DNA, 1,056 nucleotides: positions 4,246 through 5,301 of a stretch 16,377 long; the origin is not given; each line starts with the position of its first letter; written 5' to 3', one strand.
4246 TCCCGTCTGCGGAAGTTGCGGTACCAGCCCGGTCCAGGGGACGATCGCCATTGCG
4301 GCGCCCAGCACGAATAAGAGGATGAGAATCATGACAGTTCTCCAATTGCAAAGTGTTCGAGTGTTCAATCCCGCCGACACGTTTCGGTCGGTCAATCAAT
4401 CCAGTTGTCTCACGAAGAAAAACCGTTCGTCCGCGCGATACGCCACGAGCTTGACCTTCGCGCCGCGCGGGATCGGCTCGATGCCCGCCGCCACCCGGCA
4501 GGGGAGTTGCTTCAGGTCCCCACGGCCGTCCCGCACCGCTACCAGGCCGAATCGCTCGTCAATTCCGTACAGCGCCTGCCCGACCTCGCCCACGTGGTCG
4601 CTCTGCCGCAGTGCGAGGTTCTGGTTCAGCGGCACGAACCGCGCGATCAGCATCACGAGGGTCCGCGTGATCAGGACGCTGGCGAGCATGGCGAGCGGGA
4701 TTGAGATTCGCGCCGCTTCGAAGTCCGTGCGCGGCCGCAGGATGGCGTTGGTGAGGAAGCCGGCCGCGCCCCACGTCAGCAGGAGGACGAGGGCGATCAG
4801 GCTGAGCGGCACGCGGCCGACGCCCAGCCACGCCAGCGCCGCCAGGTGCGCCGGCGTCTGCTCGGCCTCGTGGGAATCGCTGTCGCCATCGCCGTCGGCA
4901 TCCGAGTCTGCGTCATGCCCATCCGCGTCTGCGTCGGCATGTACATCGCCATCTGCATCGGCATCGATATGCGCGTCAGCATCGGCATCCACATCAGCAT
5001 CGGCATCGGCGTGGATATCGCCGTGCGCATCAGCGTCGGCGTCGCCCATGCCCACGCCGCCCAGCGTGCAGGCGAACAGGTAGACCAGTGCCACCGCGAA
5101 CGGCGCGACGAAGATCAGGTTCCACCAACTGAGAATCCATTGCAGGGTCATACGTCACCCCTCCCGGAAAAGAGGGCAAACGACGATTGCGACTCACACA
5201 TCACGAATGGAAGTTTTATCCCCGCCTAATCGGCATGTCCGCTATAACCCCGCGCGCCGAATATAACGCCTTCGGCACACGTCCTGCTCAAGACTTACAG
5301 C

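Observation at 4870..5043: Asp/Ala/His-rich tandem repeat inserted into the NfeD partner of a flotillin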

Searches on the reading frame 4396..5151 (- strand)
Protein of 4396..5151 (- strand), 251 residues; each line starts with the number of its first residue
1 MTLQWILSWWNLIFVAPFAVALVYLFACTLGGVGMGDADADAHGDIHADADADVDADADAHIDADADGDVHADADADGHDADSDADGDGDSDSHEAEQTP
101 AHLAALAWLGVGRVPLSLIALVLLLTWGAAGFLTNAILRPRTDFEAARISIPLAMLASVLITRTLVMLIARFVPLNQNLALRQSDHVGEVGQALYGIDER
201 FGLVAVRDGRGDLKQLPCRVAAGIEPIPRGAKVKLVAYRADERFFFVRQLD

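Call 4: search_protein_families(library=pfam, proteins=[window:4396-5151:-], max_evalue=0.01)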
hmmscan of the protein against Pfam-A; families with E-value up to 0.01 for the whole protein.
window:4396-5151:- (251 aa): 2 families
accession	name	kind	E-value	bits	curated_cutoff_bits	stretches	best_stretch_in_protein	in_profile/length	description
PF21001.2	YqiJ_N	-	4.2e-08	33.8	23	1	17-162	3-115/116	Inner membrane protein YqiJ, N-terminal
PF22807.2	TrAA12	-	0.00069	18.5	30.9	1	41-96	384-438/463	TrAA12-like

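Call 5: search_protein_families(library=ncbifam, proteins=[window:4396-5151:-], max_evalue=0.01)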
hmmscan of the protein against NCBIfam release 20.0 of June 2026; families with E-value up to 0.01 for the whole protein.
window:4396-5151:- (251 aa): 4 families
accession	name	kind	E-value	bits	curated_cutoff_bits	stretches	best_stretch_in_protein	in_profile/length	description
NF000535.3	MSCRAMM_SdrC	exception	1.1e-05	23.7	1700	1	38-94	846-903/963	MSCRAMM family adhesin SdrC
NF012181.0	MSCRAMM_SdrD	exception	1.3e-05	22.9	2500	1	39-93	1185-1318/1379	MSCRAMM family adhesin SdrD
NF033845.1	MSCRAMM_ClfB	exception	9.5e-05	20.5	999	1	38-93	744-798/871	MSCRAMM family adhesin clumping factor ClfB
NF033609.2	MSCRAMM_ClfA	exception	0.00014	19.8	1150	1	39-93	659-730/934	MSCRAMM family adhesin clumping factor ClfA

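Call 7: find_homologous_proteins(query=window:4396-5151:-, max_evalue=0.001)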
Query window:4396-5151:- (251 aa): 437 proteins with E <= 0.001 among 8000 candidates; the best 120 are listed.
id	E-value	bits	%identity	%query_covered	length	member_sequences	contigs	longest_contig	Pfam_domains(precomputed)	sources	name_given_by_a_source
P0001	1.8e-159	547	100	100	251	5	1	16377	PF21001.3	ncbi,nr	ncbi:MAG: hypothetical protein JWN40_2488 [Phycisphaerales bacterium]|nr:hypothetical protein [Phyci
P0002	5.2e-142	490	88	100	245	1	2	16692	PF21001.3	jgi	jgi:membrane protein implicated in regulation of membrane protease activity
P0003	3.2e-140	484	85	100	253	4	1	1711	PF21001.3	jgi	jgi:membrane protein implicated in regulation of membrane protease activity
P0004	3.0e-133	461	82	100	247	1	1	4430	PF21001.3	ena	-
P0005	6.1e-129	447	81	100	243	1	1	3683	PF21001.3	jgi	jgi:membrane protein implicated in regulation of membrane protease activity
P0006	5.7e-128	444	78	100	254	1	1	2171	PF21001.3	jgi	jgi:membrane protein implicated in regulation of membrane protease activity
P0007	5.5e-127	441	80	100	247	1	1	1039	PF21001.3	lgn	-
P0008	1.1e-125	436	78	100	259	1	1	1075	PF21001.3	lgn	-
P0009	4.1e-123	428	76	100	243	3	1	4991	PF21001.3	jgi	jgi:membrane protein implicated in regulation of membrane protease activity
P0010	2.2e-122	426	74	100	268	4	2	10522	PF21001.3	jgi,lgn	jgi:membrane protein implicated in regulation of membrane protease activity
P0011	3.3e-119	415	76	99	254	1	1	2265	PF21001.3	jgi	jgi:membrane protein implicated in regulation of membrane protease activity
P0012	3.0e-116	406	77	100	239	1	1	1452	PF21001.3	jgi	jgi:membrane protein implicated in regulation of membrane protease activity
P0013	2.8e-115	402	72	100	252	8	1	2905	PF21001.3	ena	-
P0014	3.2e-104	366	65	100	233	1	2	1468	PF21001.3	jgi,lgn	jgi:hypothetical protein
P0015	1.3e-101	358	66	100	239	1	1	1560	PF21001.3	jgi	jgi:hypothetical protein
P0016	8.7e-101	355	67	100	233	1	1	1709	PF21001.3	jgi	jgi:Protein of unknown function (DUF1449)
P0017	4.1e-100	353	61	100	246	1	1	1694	PF21001.3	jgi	jgi:hypothetical protein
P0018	1.7e-98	347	68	100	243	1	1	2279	PF21001.3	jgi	-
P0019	2.5e-95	337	60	100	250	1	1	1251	PF21001.3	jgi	jgi:hypothetical protein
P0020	2.0e-90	321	52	100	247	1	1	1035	PF21001.3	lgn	-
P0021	8.2e-87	309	55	100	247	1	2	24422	PF21001.3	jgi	jgi:hypothetical protein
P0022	3.8e-85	304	55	100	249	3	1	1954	PF21001.3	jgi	jgi:membrane protein implicated in regulation of membrane protease activity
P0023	3.4e-83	297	57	100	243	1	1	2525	PF21001.3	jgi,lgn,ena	-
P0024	4.9e-82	293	51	100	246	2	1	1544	PF21001.3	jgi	jgi:hypothetical protein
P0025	7.2e-81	290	52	100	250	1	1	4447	PF21001.3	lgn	-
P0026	8.7e-81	289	55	100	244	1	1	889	PF21001.3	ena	-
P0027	1.1e-80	289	54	100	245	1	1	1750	PF21001.3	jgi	jgi:Protein of unknown function (DUF1449)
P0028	5.0e-79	284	57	99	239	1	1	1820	PF21001.3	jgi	jgi:hypothetical protein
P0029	4.7e-78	280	52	99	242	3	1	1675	PF21001.3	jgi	-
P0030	1.2e-77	279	54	100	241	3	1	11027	PF21001.3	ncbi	-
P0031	4.2e-77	277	54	99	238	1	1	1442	PF21001.3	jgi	jgi:hypothetical protein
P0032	1.3e-76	276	53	100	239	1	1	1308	PF21001.3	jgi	jgi:membrane protein implicated in regulation of membrane protease activity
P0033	2.3e-76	275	54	100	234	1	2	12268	PF21001.3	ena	-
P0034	3.2e-76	274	53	100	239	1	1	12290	PF21001.3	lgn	-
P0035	1.8e-75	272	53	99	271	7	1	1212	PF21001.3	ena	-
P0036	2.8e-75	271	57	91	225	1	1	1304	PF21001.3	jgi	jgi:hypothetical protein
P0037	1.9e-74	269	50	57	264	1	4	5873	PF21001.3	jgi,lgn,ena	-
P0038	1.3e-73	266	50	100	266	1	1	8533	PF21001.3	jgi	jgi:hypothetical protein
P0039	1.6e-73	266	52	64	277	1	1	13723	PF21001.3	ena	-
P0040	3.2e-73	265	51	98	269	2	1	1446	PF21001.3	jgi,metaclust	metaclust:\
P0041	5.7e-72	260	49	100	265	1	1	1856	PF21001.3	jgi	jgi:membrane protein implicated in regulation of membrane protease activity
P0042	3.3e-71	258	51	100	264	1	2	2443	PF21001.3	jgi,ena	-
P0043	6.1e-71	257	45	98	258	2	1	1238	PF21001.3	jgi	jgi:hypothetical protein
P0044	2.5e-70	255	41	99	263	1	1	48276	PF21001.3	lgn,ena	-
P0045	2.7e-70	255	50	100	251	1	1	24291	PF21001.3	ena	-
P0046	2.9e-70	255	45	100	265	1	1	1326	PF21001.3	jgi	-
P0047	5.1e-70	254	50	99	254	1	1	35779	PF21001.3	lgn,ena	-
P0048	7.4e-70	254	54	98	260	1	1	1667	PF21001.3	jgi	jgi:hypothetical protein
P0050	9.0e-70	253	64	14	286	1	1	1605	PF21001.3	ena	-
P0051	2.1e-69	252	44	100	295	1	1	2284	PF21001.3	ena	-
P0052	2.7e-69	252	48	99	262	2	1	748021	PF21001.3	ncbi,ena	-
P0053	2.8e-69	252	51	99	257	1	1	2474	PF21001.3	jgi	jgi:hypothetical protein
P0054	3.3e-69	251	49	98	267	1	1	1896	PF21001.3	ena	-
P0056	1.5e-68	249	45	98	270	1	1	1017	PF21001.3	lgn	-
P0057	1.6e-68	249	47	100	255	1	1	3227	PF21001.3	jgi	jgi:membrane protein implicated in regulation of membrane protease activity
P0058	2.0e-68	249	49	98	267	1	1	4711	PF21001.3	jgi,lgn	jgi:membrane protein implicated in regulation of membrane protease activity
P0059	2.3e-68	249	42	98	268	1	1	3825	PF21001.3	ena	-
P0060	7.6e-68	247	54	94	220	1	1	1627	PF21001.3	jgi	jgi:hypothetical protein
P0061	8.1e-68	247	49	98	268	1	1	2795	PF21001.3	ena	-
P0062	9.8e-68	247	46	98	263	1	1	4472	PF21001.3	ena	-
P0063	1.3e-67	246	47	100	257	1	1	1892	PF21001.3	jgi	jgi:membrane protein implicated in regulation of membrane protease activity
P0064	1.4e-67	246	50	99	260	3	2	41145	PF21001.3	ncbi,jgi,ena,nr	ncbi:MAG TPA: hypothetical protein VK797_30605 [Tepidisphaeraceae bacterium]|jgi:membrane protein im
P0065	1.6e-67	246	41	98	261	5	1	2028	PF21001.3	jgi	jgi:membrane protein implicated in regulation of membrane protease activity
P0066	2.2e-67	245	48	98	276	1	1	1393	PF21001.3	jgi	jgi:hypothetical protein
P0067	2.5e-67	245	48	98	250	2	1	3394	PF21001.3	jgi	-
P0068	3.6e-67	245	45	98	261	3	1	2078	PF21001.3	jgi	jgi:membrane protein implicated in regulation of membrane protease activity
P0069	5.5e-67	244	52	98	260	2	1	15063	PF21001.3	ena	-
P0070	6.2e-67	244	49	100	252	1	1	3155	PF21001.3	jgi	jgi:hypothetical protein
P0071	6.4e-67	244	47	98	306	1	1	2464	PF21001.3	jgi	jgi:membrane protein implicated in regulation of membrane protease activity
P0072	1.1e-66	243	51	98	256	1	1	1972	PF21001.3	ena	-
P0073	2.1e-66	242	50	98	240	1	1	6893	PF21001.3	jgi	jgi:hypothetical protein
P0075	9.5e-66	240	45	100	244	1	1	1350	PF21001.3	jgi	jgi:hypothetical protein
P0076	1.0e-65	240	50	98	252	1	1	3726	PF21001.3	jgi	jgi:hypothetical protein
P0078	1.4e-65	239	48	100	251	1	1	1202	PF21001.3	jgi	jgi:membrane protein implicated in regulation of membrane protease activity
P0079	3.0e-65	238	50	100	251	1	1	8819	PF21001.3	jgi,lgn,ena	-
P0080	3.2e-65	238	47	98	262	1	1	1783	PF21001.3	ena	-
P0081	4.5e-65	238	46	98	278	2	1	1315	PF21001.3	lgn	-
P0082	4.7e-65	238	45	98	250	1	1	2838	PF21001.3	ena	-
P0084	8.9e-65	237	49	98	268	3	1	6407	PF21001.3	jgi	-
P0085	1.2e-64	236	46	99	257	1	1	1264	PF21001.3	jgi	-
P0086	1.7e-64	236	48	98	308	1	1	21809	PF21001.3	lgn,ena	-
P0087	2.2e-64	236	45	98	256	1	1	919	PF21001.3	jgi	jgi:ABC-type nickel/cobalt efflux system permease component RcnA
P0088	3.6e-64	235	38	98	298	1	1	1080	PF21001.3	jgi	jgi:hypothetical protein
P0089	3.8e-64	235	52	98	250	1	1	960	PF21001.3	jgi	jgi:hypothetical protein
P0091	6.9e-64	234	46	98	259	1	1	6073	PF21001.3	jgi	jgi:membrane protein implicated in regulation of membrane protease activity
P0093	1.4e-63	233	45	99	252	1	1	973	PF21001.3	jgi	-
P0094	1.6e-63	233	49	98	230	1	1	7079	PF21001.3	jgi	jgi:membrane protein implicated in regulation of membrane protease activity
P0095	4.8e-63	231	37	98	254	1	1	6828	PF21001.3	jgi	jgi:hypothetical protein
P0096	9.1e-63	230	46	98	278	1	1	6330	PF21001.3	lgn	-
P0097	1.2e-62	230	59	15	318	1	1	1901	PF21001.3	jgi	jgi:hypothetical protein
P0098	1.4e-62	230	38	98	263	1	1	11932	PF21001.3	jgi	jgi:hypothetical protein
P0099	1.6e-62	229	35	98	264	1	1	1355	PF21001.3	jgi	jgi:Protein of unknown function (DUF1449)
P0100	3.0e-62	229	46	98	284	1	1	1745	PF21001.3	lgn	-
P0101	3.2e-62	229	45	99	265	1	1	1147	PF21001.3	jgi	jgi:hypothetical protein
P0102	3.7e-62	228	45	98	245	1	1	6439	PF21001.3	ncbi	-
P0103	4.3e-62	228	48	98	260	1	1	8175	PF21001.3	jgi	jgi:membrane protein implicated in regulation of membrane protease activity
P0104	8.0e-62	227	44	98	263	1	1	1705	PF21001.3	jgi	jgi:membrane protein implicated in regulation of membrane protease activity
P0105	9.0e-62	227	45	99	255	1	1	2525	PF21001.3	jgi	jgi:hypothetical protein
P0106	1.2e-61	227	41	99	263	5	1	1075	PF21001.3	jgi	-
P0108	2.3e-61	226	46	100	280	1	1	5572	PF21001.3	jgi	jgi:membrane protein implicated in regulation of membrane protease activity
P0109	2.4e-61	226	43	98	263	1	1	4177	PF21001.3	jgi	jgi:membrane protein implicated in regulation of membrane protease activity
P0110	2.6e-61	226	45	98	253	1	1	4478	PF21001.3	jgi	jgi:hypothetical protein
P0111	3.8e-61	225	46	98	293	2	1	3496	PF21001.3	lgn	-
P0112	4.0e-61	225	46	99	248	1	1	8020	PF21001.3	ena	-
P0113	5.5e-61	224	45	99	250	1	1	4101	PF21001.3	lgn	-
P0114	6.3e-61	224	43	99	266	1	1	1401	PF21001.3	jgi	jgi:hypothetical protein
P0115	8.4e-61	224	49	100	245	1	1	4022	PF21001.3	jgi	jgi:hypothetical protein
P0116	1.1e-60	224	49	98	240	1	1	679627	PF21001.3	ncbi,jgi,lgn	jgi:hypothetical protein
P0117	1.3e-60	223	45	100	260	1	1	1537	PF21001.3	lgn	-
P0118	1.3e-60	223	46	100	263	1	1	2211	PF21001.3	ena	-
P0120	1.9e-60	223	46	98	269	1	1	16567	PF21001.3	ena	-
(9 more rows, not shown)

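Call 24: list_cluster_members(proteins=[P0001, P0003, P0010, P0013, P0009])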
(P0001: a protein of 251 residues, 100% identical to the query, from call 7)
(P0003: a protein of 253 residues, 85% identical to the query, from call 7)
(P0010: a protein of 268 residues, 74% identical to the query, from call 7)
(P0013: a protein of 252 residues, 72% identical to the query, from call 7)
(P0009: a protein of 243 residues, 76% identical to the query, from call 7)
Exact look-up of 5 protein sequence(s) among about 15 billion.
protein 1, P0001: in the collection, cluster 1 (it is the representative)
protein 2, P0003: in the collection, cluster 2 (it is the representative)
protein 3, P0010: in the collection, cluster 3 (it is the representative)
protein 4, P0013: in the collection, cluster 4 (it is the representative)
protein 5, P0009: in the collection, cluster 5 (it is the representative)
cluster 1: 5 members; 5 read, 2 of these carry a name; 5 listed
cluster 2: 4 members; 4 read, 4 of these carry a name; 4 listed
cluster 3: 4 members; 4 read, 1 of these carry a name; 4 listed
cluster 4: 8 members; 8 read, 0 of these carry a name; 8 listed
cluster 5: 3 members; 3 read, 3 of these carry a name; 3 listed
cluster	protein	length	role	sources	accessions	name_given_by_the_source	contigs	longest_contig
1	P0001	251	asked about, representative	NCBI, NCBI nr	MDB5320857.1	MAG: hypothetical protein JWN40_2488 [Phycisphaerales bacterium] | hypothetical protein [Phycisphaerales bacterium]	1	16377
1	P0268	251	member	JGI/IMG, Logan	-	membrane protein implicated in regulation of membrane protease activity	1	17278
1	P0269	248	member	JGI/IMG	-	-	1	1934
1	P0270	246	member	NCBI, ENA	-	-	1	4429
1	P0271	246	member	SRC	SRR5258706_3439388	-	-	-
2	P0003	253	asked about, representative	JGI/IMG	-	membrane protein implicated in regulation of membrane protease activity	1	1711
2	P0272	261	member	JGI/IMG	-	membrane protein implicated in regulation of membrane protease activity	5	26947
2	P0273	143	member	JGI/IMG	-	membrane protein implicated in regulation of membrane protease activity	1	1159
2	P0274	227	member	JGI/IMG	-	hypothetical protein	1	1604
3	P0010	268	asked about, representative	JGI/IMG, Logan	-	membrane protein implicated in regulation of membrane protease activity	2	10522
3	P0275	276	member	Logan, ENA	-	-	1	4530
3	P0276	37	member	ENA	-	-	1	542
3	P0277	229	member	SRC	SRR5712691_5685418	-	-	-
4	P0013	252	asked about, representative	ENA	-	-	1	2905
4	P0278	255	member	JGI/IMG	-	-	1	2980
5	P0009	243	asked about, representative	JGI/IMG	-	membrane protein implicated in regulation of membrane protease activity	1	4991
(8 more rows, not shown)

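Call 29: find_encoding_contigs(protein=P0002, flank=6000, max_places=3)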
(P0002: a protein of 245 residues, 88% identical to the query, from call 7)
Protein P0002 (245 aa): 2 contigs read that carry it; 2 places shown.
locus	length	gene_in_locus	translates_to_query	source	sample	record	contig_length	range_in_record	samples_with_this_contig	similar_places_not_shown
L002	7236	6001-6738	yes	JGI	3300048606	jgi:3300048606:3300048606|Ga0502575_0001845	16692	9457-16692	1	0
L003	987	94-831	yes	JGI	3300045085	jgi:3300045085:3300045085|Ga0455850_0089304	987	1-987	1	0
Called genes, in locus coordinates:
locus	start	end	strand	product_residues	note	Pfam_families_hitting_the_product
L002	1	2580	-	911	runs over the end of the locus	PF02629:CoA_binding, PF13380:CoA_binding_2, PF13607:Succ_CoA_lig, PF19045:Ligase_CoA_2, PF13549:ATP-grasp_5, PF13302:Acetyltransf_3, PF00583:Acetyltransf_1, PF13508:Acetyltransf_7 (weak)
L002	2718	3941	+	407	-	PF00764:Arginosuc_synth, PF20979:Arginosuc_syn_C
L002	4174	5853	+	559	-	PF00361:Proton_antipo_M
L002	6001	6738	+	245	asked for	PF21001:YqiJ_N (weak)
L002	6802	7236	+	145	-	?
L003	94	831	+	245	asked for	PF21001:YqiJ_N (weak)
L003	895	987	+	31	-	?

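Call 31: find_encoding_contigs(protein=P0010, flank=3000, max_places=2)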
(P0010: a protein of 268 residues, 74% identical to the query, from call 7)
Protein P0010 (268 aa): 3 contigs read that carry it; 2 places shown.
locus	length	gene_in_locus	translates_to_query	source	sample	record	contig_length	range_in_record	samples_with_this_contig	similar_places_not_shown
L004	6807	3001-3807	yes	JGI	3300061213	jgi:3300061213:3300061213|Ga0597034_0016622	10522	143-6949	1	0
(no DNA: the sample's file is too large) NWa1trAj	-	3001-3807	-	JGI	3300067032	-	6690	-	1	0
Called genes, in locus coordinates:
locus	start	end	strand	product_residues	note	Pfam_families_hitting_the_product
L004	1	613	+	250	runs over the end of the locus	?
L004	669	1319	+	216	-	-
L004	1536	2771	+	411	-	PF00764:Arginosuc_synth, PF20979:Arginosuc_syn_C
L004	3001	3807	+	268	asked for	PF21001:YqiJ_N (faint)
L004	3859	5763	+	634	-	PF01145:Band_7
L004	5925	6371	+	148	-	PF07885:Ion_trans_2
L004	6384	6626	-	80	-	-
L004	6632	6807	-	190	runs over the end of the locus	PF05685:Uma2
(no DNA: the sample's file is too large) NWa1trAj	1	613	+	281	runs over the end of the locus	PF00069:Pkinase, PF07714:PK_Tyr_Ser-Thr, PF01636:APH (faint), PF03109:ABC1 (weak), PF01163:RIO1 (faint)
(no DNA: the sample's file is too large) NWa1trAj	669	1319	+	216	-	-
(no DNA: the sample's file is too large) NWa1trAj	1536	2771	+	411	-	PF00764:Arginosuc_synth, PF20979:Arginosuc_syn_C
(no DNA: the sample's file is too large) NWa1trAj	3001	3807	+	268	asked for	PF21001:YqiJ_N (faint)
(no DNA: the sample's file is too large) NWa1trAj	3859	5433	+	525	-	?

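Call 33: predict_structure(alignment_id=A1)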
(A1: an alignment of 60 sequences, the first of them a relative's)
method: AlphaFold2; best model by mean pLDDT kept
length: 251 residues; sequences in the alignment: 60
mean_pLDDT: 73.2   pTM: 0.45
mean pLDDT of the five models: 73.2, 73.0, 71.7, 70.8, 70.8
residues with pLDDT >= 90: 61; 70-90: 100; 50-70: 35; < 50: 55
segments of 3 or more residues with pLDDT < 50: 34-48, 60-66, 70-74, 78-87, 89-96, 176-178
pLDDT, mean of each block of 10 residues (from residue 1): 72 73 76 53 45 49 46 45 43 53 77 75 82 79 76 85 83 58 90 96 92 92 97 97 96 83
secondary structure, 60 per line:
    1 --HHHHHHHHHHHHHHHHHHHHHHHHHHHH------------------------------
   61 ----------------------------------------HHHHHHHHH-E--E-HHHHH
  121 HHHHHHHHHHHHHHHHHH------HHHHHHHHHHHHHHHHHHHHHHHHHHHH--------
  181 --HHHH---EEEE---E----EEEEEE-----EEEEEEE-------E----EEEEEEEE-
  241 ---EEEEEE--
elements in order: H3-30 H101-109 H116-138 H145-172 H183-186 E190-193 E202-207 E213-219 E232-239 E244-249

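Call 37: fold_search(model_id=the predicted structure, library=pdb)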
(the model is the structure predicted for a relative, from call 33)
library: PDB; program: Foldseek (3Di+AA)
matches with E <= 10: 634; with E <= 0.001: 3
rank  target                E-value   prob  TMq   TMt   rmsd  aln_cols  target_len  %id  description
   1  8z5g_AA               2.3e-05  1.00  0.24  0.37  13.5       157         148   17  Cryo-EM structure of E.coli SPFH-NfeD family protein complex QmcA-YbbJ (released 2024-08-21)
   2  3wwv                  3.7e-04  1.00  0.22  0.80   1.7        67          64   18  C-terminal domain of stomatin operon partner protein 1510-C from Pyrococcus horikoshii (released 2014-10-01)
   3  3cp0                  6.4e-04  1.00  0.21  0.79   2.6        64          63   17  Crystal structure of the soluble domain of membrane protein implicated in regulation of membrane protease activity from  (released 2008-04-15)
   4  9u7r_C                6.1e-03  0.99  0.19  0.14  13.1        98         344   18  Substrate-free human 26S proteasome purified by midnolin, 20S proteasome, RPTs and RPN11 part (released 2026-04-01)
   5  7w37_C                7.3e-03  0.98  0.20  0.13  14.0       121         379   18  Structure of USP14-bound human 26S proteasome in state EA1_UBL (released 2022-05-04)
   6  9bv3_E                9.8e-03  0.91  0.17  0.12  13.0        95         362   19  M1B Midnolin-Proteasome (released 2025-06-11)
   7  7qxw_C                1.2e-02  0.95  0.18  0.13  13.8       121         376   16  Proteasome-ZFAND5 Complex Z+D state (released 2023-02-08)
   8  9ug9_C                1.2e-02  0.99  0.18  0.13  12.8        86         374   22  The cryo-EM structure of 26S proteasome-Midnolin complex MB state (released 2025-09-10)
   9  5vfp_C                1.2e-02  0.97  0.18  0.13  13.3        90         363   21  Nucleotide-driven Triple-state Remodeling of the AAA-ATPase Channel in the Activated Human 26S Proteasome (released 2018-07-18)
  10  9bv3_C                1.3e-02  0.97  0.20  0.14  13.5       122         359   16  M1B Midnolin-Proteasome (released 2025-06-11)
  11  9bui_C                1.3e-02  0.95  0.19  0.14  13.5       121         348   17  M1A Midnolin-Proteasome (with Ubl) (released 2025-06-11)
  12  2wg6_A                1.3e-02  0.84  0.16  0.37  13.0        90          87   19  Proteasome-Activating Nucleotidase (PAN) N-domain (57-134) from Archaeoglobus fulgidus fused to GCN4, P61A Mutant (released 2009-04-28)
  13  6msb_C                1.5e-02  0.92  0.19  0.14  14.1       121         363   21  Cryo-EM structures and dynamics of substrate-engaged human 26S proteasome (released 2018-12-05)
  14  2wg5_A                1.5e-02  0.90  0.17  0.39  13.0        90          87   21  Proteasome-Activating Nucleotidase (PAN) N-domain (57-134) from Archaeoglobus fulgidus fused to GCN4 (released 2009-04-28)
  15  6epc_J                1.6e-02  0.77  0.17  0.11  14.8       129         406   19  Ground state 26S proteasome (GS2) (released 2018-02-07)
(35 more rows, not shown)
